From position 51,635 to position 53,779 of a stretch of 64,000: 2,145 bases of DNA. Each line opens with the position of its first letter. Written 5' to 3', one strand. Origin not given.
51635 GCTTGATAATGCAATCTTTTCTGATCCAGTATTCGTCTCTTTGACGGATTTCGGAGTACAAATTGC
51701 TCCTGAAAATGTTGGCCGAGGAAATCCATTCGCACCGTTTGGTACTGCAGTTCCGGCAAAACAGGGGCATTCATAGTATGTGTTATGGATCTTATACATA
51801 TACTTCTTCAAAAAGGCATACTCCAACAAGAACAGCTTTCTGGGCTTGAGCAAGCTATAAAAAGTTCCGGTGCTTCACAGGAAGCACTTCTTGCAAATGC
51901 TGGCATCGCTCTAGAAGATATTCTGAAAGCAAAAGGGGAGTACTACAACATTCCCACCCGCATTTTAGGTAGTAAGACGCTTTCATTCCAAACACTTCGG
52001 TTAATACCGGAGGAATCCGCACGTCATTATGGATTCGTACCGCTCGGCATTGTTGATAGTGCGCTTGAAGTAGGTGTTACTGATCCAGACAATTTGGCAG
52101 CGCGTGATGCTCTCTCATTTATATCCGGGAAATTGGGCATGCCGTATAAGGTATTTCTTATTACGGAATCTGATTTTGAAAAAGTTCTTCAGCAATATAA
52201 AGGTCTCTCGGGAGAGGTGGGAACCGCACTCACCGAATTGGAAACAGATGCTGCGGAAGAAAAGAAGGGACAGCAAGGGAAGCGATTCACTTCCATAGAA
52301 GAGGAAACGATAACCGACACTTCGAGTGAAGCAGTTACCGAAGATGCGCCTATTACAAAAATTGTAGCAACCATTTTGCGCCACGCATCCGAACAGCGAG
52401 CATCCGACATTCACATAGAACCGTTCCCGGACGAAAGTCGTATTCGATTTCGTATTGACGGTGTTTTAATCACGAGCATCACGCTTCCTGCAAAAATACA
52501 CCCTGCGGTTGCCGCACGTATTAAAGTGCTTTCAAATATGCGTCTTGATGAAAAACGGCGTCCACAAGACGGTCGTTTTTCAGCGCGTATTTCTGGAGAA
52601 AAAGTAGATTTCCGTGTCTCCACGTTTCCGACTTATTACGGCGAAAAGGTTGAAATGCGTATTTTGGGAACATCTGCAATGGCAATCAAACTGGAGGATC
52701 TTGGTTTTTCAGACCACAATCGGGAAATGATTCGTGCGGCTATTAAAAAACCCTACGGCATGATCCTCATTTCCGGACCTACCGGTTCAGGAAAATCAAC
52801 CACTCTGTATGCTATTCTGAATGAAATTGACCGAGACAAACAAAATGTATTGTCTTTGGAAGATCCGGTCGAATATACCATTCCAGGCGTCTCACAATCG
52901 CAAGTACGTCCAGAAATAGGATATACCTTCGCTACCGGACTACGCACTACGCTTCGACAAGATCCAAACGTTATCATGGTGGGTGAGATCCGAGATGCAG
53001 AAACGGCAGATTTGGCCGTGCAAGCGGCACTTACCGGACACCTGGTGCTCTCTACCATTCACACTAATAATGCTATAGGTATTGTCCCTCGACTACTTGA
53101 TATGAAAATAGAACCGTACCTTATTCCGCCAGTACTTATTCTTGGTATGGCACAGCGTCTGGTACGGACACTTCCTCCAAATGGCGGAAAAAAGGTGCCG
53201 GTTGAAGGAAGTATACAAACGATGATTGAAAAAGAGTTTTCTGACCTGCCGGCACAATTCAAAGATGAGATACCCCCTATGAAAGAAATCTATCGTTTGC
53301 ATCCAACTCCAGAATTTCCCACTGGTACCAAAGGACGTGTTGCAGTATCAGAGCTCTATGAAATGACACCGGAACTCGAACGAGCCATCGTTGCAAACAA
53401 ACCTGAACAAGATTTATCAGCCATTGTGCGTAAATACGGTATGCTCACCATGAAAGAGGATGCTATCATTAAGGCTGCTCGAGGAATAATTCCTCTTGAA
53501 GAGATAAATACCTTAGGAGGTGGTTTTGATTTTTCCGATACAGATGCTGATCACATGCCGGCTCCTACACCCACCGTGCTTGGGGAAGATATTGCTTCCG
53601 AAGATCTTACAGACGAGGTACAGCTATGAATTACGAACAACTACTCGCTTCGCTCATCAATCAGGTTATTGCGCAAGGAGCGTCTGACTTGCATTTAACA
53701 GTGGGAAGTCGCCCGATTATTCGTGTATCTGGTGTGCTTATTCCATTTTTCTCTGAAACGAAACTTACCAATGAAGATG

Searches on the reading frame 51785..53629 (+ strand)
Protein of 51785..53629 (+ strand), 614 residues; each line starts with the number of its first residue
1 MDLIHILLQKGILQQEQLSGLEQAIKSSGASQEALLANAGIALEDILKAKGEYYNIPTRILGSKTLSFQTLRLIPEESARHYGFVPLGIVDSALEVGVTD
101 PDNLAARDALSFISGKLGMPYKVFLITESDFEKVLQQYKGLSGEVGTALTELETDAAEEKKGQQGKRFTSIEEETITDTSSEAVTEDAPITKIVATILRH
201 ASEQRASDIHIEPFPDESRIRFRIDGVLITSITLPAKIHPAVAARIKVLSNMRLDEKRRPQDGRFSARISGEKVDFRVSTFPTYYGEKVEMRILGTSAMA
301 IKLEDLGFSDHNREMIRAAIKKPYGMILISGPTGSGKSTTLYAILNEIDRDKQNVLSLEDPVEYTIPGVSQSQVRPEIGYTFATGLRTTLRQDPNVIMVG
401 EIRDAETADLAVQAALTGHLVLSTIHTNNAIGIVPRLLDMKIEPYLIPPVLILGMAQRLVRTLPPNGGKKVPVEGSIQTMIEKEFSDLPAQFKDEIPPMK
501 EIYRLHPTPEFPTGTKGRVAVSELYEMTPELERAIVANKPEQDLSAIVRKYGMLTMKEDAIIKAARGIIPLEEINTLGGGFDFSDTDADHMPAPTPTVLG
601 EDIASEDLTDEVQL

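Call 32: find_homologous_proteins(query=window:51785-53629:+, max_evalue=1e-30)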
Query window:51785-53629:+ (614 aa): 8000 proteins with E <= 1e-30 among 8000 candidates; the best 120 are listed.
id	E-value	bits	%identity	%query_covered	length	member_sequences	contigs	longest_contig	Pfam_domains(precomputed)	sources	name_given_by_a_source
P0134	0.0e+0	1333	100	100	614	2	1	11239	PF05157.21,PF00437.27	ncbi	-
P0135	9.0e-293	990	73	100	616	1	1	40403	PF05157.21,PF00437.27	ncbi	-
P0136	2.3e-287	973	73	97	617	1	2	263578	PF05157.21,PF00437.27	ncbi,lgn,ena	-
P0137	4.7e-282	955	71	98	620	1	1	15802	PF05157.21,PF00437.27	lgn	-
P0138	9.2e-281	951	70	98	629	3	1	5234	PF05157.21,PF00437.27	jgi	jgi:type IV pilus assembly protein PilB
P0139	1.2e-280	950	71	98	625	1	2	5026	PF05157.21,PF00437.27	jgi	jgi:type IV pilus assembly protein PilB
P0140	1.5e-280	950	70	99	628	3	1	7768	PF05157.21,PF00437.27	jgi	jgi:type IV pilus assembly protein PilB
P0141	4.2e-280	949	69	100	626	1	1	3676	PF05157.21,PF00437.27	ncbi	ncbi:MAG TPA: GspE/PulE family protein [Candidatus Paceibacterota bacterium]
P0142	4.4e-280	949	69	100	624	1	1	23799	PF05157.21,PF00437.27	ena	-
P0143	4.9e-280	948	69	100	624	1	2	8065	PF05157.21,PF00437.27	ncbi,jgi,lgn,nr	ncbi:MAG TPA: GspE/PulE family protein [Candidatus Paceibacterota bacterium]|nr:GspE/PulE family pro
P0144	7.6e-280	948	69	98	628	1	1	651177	PF05157.21,PF00437.27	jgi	jgi:type IV pilus assembly protein PilB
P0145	1.6e-279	947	69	100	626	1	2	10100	PF05157.21,PF00437.27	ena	-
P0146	3.1e-279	946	70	98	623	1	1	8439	PF05157.21,PF00437.27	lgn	-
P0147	4.7e-279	945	70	98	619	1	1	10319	PF05157.21,PF00437.27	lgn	-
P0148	6.0e-279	945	69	100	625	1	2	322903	PF05157.21,PF00437.27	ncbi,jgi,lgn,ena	jgi:type IV pilus assembly protein PilB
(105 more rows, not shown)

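Call 56: search_protein_families(library=pfam, proteins=[window:51785-53629:+], max_evalue=0.01)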
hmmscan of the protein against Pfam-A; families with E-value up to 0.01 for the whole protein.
window:51785-53629:+ (614 aa): 13 families
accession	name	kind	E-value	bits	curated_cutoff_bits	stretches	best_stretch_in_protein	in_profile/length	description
PF00437.27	T2SSE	-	1.3e-112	376.5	24.9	1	185-575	3-369/370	Type II/IV secretion system protein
PF05157.20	MshEN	-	3.8e-14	52.9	23.1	1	65-142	12-87/90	MshEN domain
PF00005.33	ABC_tran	-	0.00021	22.3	25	1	326-387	13-71/137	ABC transporter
PF13191.12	AAA_16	-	0.00027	21.9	32.6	1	319-372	20-64/167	AAA ATPase domain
PF25199.1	nSTAND_NTPase5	-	0.00068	19.9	34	1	318-362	35-80/145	Novel STAND NTPase 5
PF13555.12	AAA_29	-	0.0011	19.1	27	1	323-345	21-43/61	P-loop containing region of AAA domain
PF13401.12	AAA_22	-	0.0014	19.4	27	1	324-383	5-59/130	AAA domain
PF06414.18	Zeta_toxin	-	0.0016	18.4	22.3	1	326-371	18-63/199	Zeta toxin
PF13604.12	AAA_30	-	0.0017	18.5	27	1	311-356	5-50/191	AAA domain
PF13476.12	AAA_23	-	0.0022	19.1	27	1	325-344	20-39/201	AAA domain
PF13086.12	AAA_11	-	0.0031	17.7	27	1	309-355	3-55/257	AAA domain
PF20720.3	nSTAND3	-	0.0041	17.3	27.2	1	324-362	17-55/155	Novel STAND NTPase 3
PF13173.12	AAA_14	-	0.0098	16.3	27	0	326-413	4-82/129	AAA domain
